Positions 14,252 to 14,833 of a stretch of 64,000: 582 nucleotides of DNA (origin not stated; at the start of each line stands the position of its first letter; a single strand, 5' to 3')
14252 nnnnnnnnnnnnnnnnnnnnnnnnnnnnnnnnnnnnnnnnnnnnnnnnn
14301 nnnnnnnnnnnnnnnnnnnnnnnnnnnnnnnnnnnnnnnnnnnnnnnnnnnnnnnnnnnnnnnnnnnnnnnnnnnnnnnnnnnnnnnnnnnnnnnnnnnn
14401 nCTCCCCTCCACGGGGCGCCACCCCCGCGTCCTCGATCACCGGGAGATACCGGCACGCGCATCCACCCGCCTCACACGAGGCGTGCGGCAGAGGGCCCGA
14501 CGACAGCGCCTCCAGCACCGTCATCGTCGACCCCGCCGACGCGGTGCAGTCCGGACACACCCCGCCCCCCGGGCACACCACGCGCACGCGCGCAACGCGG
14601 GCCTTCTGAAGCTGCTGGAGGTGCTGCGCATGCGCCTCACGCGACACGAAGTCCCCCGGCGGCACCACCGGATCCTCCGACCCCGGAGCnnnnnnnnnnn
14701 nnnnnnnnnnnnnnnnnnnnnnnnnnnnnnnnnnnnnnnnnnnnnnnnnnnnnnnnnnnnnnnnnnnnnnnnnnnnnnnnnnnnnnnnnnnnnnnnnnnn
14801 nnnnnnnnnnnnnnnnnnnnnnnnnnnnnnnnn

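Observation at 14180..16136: Two-gene cassette: T4 beta-protein domain fused to, and preceded by, a MuF/gp7-like Cys module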

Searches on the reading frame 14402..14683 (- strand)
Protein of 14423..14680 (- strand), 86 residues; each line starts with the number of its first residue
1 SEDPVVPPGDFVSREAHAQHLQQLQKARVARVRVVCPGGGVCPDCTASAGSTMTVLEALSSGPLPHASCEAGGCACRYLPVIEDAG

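Call 9: search_protein_families(library=pfam, proteins=[window:14423-14680:-], max_evalue=10)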
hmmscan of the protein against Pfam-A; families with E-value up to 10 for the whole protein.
window:14423-14680:- (86 aa): 0 families

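Call 20: search_protein_representatives(alignment_id=A1)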
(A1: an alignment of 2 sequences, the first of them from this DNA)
Query: 2 sequences, 85 profile positions. Proteins with E-value up to 0.001 (for the whole library): 42; up to 1e-10: 3; up to 1e-30: 2. The best 42 are listed.
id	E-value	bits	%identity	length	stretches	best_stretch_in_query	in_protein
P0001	1.6e-38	146.9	-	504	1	3-85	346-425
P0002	3.5e-34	133.0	-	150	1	1-85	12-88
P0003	8.7e-11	58.1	-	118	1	12-80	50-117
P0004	7.5e-08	48.7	-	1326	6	32-71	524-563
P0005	7.4e-07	45.5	-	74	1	8-79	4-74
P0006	9.1e-07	45.2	-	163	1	8-76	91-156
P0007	1.3e-06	44.7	-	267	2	26-80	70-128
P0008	2.6e-06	43.7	-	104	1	11-83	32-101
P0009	4.9e-06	42.9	-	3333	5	25-56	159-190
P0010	5.5e-06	42.7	-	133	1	12-79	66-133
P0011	9.2e-06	42.0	-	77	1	15-79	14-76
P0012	1.3e-05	41.5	-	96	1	9-78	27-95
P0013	1.3e-05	41.5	-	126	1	24-80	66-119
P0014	1.3e-05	41.5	-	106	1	9-78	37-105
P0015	1.8e-05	41.1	-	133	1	14-79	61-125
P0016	1.8e-05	41.0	-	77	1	10-78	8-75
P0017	2.2e-05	40.8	-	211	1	7-81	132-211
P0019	2.8e-05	40.4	-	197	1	7-80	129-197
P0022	6.5e-05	39.3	-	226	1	7-80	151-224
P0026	8.7e-05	38.9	-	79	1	13-79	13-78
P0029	1.7e-04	37.9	-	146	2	16-81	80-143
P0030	1.8e-04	37.8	-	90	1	15-81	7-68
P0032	3.1e-04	37.1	-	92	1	12-84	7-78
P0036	3.8e-04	36.8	-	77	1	21-82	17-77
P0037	6.6e-04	36.0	-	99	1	15-80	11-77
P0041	8.8e-04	35.6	-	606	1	11-80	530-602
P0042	1.0e-03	35.5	-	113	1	15-79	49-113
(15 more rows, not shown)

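Call 41: find_homologous_proteins(query=A3, max_evalue=0.001)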
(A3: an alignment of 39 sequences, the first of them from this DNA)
Query A3 (39 sequences) (94 aa, profile of the alignment): 6 proteins with E <= 0.001 among 305 candidates.
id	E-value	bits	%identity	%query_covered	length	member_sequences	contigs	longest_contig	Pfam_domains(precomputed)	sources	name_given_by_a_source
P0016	1.4e-20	91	28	78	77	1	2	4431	-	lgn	-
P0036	5.0e-19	86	30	59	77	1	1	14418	-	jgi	jgi:thiol-disulfide isomerase/thioredoxin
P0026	1.1e-18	85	32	69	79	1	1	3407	-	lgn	-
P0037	1.2e-16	78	32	67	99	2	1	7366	-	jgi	jgi:hypothetical protein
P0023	1.0e-14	72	34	80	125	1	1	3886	-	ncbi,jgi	jgi:hypothetical protein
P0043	1.8e-6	46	29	78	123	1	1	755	-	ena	-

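Call 42: find_encoding_contigs(protein=P0036, flank=8000, max_places=3)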
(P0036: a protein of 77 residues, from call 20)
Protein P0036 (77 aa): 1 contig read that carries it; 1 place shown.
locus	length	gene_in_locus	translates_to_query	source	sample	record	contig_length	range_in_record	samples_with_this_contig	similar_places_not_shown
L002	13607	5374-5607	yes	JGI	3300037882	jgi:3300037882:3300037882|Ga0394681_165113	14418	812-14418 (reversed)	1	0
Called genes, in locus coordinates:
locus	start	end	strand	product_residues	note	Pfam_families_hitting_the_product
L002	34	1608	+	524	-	-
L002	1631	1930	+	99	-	PF01165:Ribosomal_S21 (weak)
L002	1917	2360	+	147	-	PF02130:YbeY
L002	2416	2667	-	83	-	-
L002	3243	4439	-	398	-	PF09587:PGA_cap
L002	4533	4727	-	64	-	-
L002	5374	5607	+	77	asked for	-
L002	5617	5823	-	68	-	-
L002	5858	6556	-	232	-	PF22935:RM44_endonuclase, PF14622:Ribonucleas_3_3, PF00636:Ribonuclease_3, PF00035:dsrm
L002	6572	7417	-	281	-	PF01029:NusB, PF00293:NUDIX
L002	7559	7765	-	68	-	PF01783:Ribosomal_L32p (weak)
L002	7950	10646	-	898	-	PF05593:RHS_repeat (weak), PF25023:TEN_YD-shell (weak)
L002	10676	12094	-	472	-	PF01839:FG-GAP (faint), PF13517:FG-GAP_3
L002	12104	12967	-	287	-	PF03534:SpvB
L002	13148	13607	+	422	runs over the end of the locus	PF10459:Peptidase_S46 (faint), PF00089:Trypsin, PF13365:Trypsin_2, PF13180:PDZ_2, PF00595:PDZ (weak), PF17820:PDZ_6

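Call 43: find_encoding_contigs(protein=P0037, flank=8000, max_places=3)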
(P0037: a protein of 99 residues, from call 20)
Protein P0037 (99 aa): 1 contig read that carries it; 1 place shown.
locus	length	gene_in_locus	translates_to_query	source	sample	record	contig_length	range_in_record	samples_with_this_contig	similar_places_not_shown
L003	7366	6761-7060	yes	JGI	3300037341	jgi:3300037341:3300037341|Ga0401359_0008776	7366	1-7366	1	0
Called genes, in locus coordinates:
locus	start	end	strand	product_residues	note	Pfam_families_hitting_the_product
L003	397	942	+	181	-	-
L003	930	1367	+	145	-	-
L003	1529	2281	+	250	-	PF00239:Resolvase, PF07508:Recombinase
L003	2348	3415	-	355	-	PF01555:N6_N4_Mtase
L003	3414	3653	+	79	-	PF12844:HTH_19 (weak), PF13560:HTH_31, PF13443:HTH_26, PF01381:HTH_3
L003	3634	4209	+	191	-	PF09225:Endonuc-PvuII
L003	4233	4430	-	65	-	-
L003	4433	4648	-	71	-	-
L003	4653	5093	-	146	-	-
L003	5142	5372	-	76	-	-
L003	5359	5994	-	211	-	PF01656:CbiA, PF06564:CBP_BcsQ (faint), PF09140:MipZ (faint), PF10609:ParA (weak), PF13614:AAA_31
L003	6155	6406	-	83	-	-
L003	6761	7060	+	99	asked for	-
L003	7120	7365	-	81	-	?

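Call 44: find_encoding_contigs(protein=P0003, flank=8000, max_places=3)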
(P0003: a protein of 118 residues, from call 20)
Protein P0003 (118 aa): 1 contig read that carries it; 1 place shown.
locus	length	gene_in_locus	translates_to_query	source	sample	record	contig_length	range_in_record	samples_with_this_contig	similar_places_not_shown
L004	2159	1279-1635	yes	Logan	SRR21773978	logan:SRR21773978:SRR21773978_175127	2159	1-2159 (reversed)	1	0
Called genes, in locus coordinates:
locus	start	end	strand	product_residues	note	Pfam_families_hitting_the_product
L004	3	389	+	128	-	?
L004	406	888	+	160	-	-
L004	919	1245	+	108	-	-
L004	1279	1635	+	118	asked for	-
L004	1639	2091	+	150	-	-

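Call 51: search_protein_families(library=pfam, proteins=[P0003, P0012, P0014, P0015, P0016, P0026, P0029, P0042], max_evalue=0.1)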
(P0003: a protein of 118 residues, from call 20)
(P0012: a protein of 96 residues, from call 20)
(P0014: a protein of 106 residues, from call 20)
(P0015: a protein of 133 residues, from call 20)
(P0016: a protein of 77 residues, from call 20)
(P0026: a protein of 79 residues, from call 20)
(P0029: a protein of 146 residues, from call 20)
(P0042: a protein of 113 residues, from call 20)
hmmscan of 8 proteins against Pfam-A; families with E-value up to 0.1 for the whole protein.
P0003 (118 aa): 1 family
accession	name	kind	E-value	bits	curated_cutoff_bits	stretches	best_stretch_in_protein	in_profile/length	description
PF04233.19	Phage_Mu_F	-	0.0079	17.4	29.6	1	63-112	65-111/112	Phage Mu protein F like protein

P0012 (96 aa): 1 family
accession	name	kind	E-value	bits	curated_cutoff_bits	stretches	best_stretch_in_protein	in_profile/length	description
PF04233.19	Phage_Mu_F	-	9.3e-05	23.6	29.6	1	37-91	59-110/112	Phage Mu protein F like protein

P0014 (106 aa): 1 family
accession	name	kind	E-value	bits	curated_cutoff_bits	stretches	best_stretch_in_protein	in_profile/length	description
PF04233.19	Phage_Mu_F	-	6.5e-05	24.1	29.6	1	44-102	56-111/112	Phage Mu protein F like protein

P0015 (133 aa): 2 families
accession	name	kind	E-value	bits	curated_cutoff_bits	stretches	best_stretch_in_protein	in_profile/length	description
PF18993.5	Rv0078B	-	0.014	15.9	27.1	1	20-42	26-48/63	Rv0078B-related antitoxin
PF24883.2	NPHP3_N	-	0.05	14.2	24.8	1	3-41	61-99/164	Nephrocystin 3, N-terminal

P0016 (77 aa): 2 families
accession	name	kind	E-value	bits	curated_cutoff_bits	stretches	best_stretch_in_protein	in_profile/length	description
PF04233.19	Phage_Mu_F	-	0.0087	17.2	29.6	1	20-71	62-110/112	Phage Mu protein F like protein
PF14471.11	DUF4428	-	0.012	15.9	27.8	1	23-41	7-28/51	Domain of unknown function (DUF4428)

P0026 (79 aa): 2 families
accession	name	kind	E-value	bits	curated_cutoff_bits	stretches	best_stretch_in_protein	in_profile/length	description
PF04233.19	Phage_Mu_F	-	0.004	18.3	29.6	1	16-73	56-110/112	Phage Mu protein F like protein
PF21957.2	Zn_ribbon_16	-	0.044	14.2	27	1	32-74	11-52/65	Zinc beta-ribbon finger, putative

P0029 (146 aa): 1 family
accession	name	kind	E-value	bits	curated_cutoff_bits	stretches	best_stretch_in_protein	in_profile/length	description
PF04233.19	Phage_Mu_F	-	0.011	16.9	29.6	1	46-136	21-110/112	Phage Mu protein F like protein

P0042 (113 aa): 0 families

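Call 66: search_solved_structures(query=A3, max_evalue=10, show_alignments=3)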
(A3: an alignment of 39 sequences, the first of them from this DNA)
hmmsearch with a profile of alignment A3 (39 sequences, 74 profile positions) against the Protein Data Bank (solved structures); distinct sequences matched with E-value up to 10: 2.
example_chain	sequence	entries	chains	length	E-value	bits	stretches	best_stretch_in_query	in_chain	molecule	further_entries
3b90_A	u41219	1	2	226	0.3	14.3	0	6-43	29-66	Endo-pectate lyase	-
3b4n_A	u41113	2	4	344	1.5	12.1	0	6-43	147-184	Endo-pectate lyase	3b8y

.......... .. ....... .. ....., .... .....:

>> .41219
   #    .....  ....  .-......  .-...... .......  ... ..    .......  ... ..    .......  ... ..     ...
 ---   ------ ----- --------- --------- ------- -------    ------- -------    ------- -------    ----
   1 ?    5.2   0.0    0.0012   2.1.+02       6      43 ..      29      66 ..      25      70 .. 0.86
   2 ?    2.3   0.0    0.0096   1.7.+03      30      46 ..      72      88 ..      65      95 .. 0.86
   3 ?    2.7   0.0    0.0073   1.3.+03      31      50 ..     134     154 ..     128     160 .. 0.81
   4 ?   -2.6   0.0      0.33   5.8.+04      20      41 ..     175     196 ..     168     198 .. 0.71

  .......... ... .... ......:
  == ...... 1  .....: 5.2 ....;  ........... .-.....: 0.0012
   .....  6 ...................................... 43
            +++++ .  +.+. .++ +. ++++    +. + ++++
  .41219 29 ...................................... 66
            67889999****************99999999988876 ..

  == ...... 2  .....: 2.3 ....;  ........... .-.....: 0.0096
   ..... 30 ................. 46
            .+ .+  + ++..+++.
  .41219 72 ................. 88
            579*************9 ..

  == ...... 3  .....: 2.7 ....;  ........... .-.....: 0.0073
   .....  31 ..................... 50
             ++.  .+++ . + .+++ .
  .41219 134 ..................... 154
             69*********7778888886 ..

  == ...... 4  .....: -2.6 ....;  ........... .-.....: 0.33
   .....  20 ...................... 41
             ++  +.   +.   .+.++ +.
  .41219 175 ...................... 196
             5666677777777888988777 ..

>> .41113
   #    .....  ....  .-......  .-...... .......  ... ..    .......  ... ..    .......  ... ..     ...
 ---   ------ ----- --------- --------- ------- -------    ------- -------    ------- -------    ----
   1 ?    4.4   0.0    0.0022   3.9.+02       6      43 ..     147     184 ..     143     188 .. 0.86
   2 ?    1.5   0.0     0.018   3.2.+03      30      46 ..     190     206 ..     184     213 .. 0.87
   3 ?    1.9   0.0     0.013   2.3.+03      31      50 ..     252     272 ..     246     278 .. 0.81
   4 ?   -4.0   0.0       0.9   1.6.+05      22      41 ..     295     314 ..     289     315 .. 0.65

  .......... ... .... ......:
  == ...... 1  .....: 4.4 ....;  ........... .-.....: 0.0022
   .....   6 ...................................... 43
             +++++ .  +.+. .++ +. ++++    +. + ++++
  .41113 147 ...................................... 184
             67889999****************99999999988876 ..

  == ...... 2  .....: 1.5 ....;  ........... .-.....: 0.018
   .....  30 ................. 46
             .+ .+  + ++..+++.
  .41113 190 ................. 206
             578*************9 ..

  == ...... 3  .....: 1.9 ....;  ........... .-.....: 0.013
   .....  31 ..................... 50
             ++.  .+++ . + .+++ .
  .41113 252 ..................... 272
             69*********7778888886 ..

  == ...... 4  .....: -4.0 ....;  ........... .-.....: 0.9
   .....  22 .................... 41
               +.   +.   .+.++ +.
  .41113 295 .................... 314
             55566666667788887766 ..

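Call 73: find_encoding_contigs(protein=P0022, flank=6000, max_places=3)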
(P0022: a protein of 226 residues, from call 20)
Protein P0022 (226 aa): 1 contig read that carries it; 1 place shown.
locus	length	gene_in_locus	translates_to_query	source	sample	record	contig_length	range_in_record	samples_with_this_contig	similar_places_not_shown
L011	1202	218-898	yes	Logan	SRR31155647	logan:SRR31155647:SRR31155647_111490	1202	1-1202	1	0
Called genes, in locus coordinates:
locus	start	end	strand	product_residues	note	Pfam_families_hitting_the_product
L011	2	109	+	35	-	?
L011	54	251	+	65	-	-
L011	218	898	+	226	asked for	-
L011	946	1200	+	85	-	?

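Call 74: find_encoding_contigs(protein=P0017, flank=6000, max_places=3)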
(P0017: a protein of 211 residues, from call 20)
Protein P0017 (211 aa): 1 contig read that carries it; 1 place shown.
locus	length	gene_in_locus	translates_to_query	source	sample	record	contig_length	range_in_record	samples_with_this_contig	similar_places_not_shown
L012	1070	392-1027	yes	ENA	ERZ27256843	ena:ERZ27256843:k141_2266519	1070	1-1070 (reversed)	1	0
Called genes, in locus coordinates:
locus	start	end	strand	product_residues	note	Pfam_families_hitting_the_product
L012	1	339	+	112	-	?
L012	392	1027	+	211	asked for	-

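Call 75: find_encoding_contigs(protein=P0008, flank=6000, max_places=3)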
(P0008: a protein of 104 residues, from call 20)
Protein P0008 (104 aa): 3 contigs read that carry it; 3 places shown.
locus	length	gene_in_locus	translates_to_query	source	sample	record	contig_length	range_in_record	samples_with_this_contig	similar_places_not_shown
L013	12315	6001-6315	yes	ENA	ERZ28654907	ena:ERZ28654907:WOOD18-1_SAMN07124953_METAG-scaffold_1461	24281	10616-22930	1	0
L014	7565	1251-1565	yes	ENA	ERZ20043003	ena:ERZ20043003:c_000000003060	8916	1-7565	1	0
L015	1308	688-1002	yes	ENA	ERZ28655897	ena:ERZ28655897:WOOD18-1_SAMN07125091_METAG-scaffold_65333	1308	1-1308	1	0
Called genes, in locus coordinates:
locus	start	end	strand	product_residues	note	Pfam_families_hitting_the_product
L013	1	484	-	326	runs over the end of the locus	PF01073:3Beta_HSD, PF01370:Epimerase, PF02719:Polysacc_synt_2 (faint), PF04321:RmlD_sub_bind (weak), PF07993:NAD_binding_4 (faint), PF16363:GDP_Man_Dehyd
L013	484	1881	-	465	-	PF02397:Bac_transf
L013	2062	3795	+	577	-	PF00587:tRNA-synt_2b, PF04073:tRNA_edit, PF03129:HGTP_anticodon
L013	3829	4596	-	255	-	PF05050:Methyltransf_21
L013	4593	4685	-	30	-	-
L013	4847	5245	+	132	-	PF13560:HTH_31 (weak)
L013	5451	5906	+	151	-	-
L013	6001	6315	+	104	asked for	-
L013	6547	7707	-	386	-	-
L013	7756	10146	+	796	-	PF04230:PS_pyruv_trans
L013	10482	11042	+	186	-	PF01066:CDP-OH_P_transf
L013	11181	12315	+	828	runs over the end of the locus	?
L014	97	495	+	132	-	PF13560:HTH_31 (weak)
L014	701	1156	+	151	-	-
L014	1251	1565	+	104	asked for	-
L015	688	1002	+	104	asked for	-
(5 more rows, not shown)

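Call 76: search_protein_families(library=pfam, proteins=[L013:6550-7707:-, L013:5451-5903:+, L013:4847-5242:+, L004:406-885:+, L004:919-1242:+, L004:1639-2088:+, L004:3-386:+, L003:6155-6403:-, L011:946-1200:+, L012:1-339:+], max_evalue=0.1)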
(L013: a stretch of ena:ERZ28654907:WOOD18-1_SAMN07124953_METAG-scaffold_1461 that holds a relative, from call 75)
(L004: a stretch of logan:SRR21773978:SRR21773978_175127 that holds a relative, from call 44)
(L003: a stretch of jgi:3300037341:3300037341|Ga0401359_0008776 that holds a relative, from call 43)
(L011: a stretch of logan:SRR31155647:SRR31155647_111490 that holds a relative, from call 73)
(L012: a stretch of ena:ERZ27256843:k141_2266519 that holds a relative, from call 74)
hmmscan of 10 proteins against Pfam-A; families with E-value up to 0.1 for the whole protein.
L013:6550-7707:- (386 aa): 1 family
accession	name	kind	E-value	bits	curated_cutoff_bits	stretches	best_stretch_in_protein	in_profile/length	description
PF19932.4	DUF6395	-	0.016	15.6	25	1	282-305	37-59/174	Family of unknown function (DUF6395)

L013:5451-5903:+ (151 aa): 0 families

L013:4847-5242:+ (132 aa): 4 families
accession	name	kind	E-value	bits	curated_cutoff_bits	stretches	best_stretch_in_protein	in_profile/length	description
PF13560.12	HTH_31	-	2e-06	28.4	27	1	20-73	6-59/64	Helix-turn-helix domain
PF13443.12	HTH_26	-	9.3e-05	23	22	1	20-72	2-54/63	Cro/C1-type HTH DNA-binding domain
PF01381.28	HTH_3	-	0.0017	18.8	23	1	21-74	2-54/55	Helix-turn-helix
PF12844.13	HTH_19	-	0.02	15.2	30.2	1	18-68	2-51/64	Helix-turn-helix domain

L004:406-885:+ (160 aa): 0 families

L004:919-1242:+ (108 aa): 0 families

L004:1639-2088:+ (150 aa): 2 families
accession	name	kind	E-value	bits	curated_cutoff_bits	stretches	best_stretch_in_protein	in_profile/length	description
PF08239.17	SH3_3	-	0.0033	18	27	1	47-93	5-52/54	Bacterial SH3 domain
PF18630.7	Peptidase_M60_C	-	0.097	13.4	26.2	0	69-88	3-22/65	Peptidase M60 C-terminal domain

L004:3-386:+ (128 aa): 1 family
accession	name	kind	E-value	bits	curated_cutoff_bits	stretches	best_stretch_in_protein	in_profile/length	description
PF00717.28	Peptidase_S24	-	0.038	14.1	23.3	1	8-64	48-98/116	Peptidase S24-like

L003:6155-6403:- (82 aa): 2 families
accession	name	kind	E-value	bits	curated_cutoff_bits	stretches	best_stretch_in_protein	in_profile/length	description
PF23451.1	Zn_ribbon_PaaD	-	0.018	15.1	27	0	52-77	3-28/53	PaaD zinc beta ribbon domain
PF24623.2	Phage_zn_bind_8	-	0.024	14.8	24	0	57-70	11-18/57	Putative DNA-binding phage zinc finger domain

L011:946-1200:+ (85 aa): 0 families

L012:1-339:+ (112 aa): 5 families
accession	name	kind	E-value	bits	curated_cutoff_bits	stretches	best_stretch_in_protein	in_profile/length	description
PF01381.28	HTH_3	-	1.6e-07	31.7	23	1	4-48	10-54/55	Helix-turn-helix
PF13560.12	HTH_31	-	0.00028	21.5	27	1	3-47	14-59/64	Helix-turn-helix domain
PF12844.13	HTH_19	-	0.0015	18.8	30.2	1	3-53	12-62/64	Helix-turn-helix domain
PF13443.12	HTH_26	-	0.0032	18.1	22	1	2-43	9-51/63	Cro/C1-type HTH DNA-binding domain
PF14164.11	YqzH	-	0.094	13.2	30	0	51-76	37-61/64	YqzH-like protein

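Call 92: find_encoding_contigs(protein=P0041, flank=6000, max_places=2)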
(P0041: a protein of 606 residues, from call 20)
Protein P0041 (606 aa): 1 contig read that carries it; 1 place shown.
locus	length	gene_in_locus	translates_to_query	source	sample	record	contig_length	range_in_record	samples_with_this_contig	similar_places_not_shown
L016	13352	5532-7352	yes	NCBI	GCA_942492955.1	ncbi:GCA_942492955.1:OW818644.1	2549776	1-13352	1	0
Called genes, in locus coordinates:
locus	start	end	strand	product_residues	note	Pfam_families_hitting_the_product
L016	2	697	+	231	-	?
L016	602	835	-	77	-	-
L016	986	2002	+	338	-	-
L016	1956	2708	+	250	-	-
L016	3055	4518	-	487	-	-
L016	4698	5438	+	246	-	PF00091:Tubulin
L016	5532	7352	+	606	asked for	PF13208:TerB_N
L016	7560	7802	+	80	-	-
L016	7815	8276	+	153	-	-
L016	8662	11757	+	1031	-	PF12705:PDDEXK_1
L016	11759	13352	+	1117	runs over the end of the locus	PF00580:UvrD-helicase, PF13245:AAA_19, PF13361:UvrD_C, PF13538:UvrD_C_2 (faint), PF12705:PDDEXK_1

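Call 93: find_encoding_contigs(protein=P0019, flank=6000, max_places=2)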
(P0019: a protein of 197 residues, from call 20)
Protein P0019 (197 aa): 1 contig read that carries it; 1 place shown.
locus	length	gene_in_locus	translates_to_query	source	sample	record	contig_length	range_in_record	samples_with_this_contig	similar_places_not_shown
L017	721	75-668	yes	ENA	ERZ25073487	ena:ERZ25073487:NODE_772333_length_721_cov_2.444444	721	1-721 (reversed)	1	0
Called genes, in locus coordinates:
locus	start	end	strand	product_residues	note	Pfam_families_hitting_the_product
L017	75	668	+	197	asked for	-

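Call 94: find_encoding_contigs(protein=P0032, flank=6000, max_places=2)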
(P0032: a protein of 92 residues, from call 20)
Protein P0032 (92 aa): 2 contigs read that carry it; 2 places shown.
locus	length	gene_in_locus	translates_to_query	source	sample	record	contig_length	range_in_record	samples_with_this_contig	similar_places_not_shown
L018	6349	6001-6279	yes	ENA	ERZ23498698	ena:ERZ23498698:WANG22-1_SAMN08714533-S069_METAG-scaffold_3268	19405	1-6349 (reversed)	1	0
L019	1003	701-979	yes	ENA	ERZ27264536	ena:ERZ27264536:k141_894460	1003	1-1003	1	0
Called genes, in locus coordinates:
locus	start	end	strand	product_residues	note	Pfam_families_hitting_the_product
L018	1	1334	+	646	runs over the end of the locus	PF00270:DEAD, PF04851:ResIII (weak), PF00271:Helicase_C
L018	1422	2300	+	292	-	PF04187:Cofac_haem_bdg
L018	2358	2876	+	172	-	PF05685:Uma2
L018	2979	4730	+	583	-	PF03571:Peptidase_M49 (weak)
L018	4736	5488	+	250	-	PF00535:Glycos_transf_2, PF13641:Glyco_tranf_2_3, PF10111:Glyco_tranf_2_2 (faint)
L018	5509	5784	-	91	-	-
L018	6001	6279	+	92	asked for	-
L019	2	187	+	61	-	?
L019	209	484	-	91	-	-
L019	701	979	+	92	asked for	-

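Call 106: find_related_loci(query=A9, collection=viral_contigs, flank=6000)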
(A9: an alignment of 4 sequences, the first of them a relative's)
Query A9 (96 aa) in viral_contigs; peptide patterns used: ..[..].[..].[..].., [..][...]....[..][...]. (x = any residue, [..] = any of these).
41 stretches matched a pattern; 4 encode a relative of the query (tblastn E <= 1e-3); 4 distinct loci.
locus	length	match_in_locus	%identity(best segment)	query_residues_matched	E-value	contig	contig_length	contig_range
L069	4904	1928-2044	42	48-95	2e-8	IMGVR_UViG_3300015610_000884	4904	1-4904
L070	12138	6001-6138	43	42-90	8e-8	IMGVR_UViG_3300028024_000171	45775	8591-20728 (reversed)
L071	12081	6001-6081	52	51-77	2e-7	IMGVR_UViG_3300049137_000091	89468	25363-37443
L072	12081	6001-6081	44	51-77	1e-4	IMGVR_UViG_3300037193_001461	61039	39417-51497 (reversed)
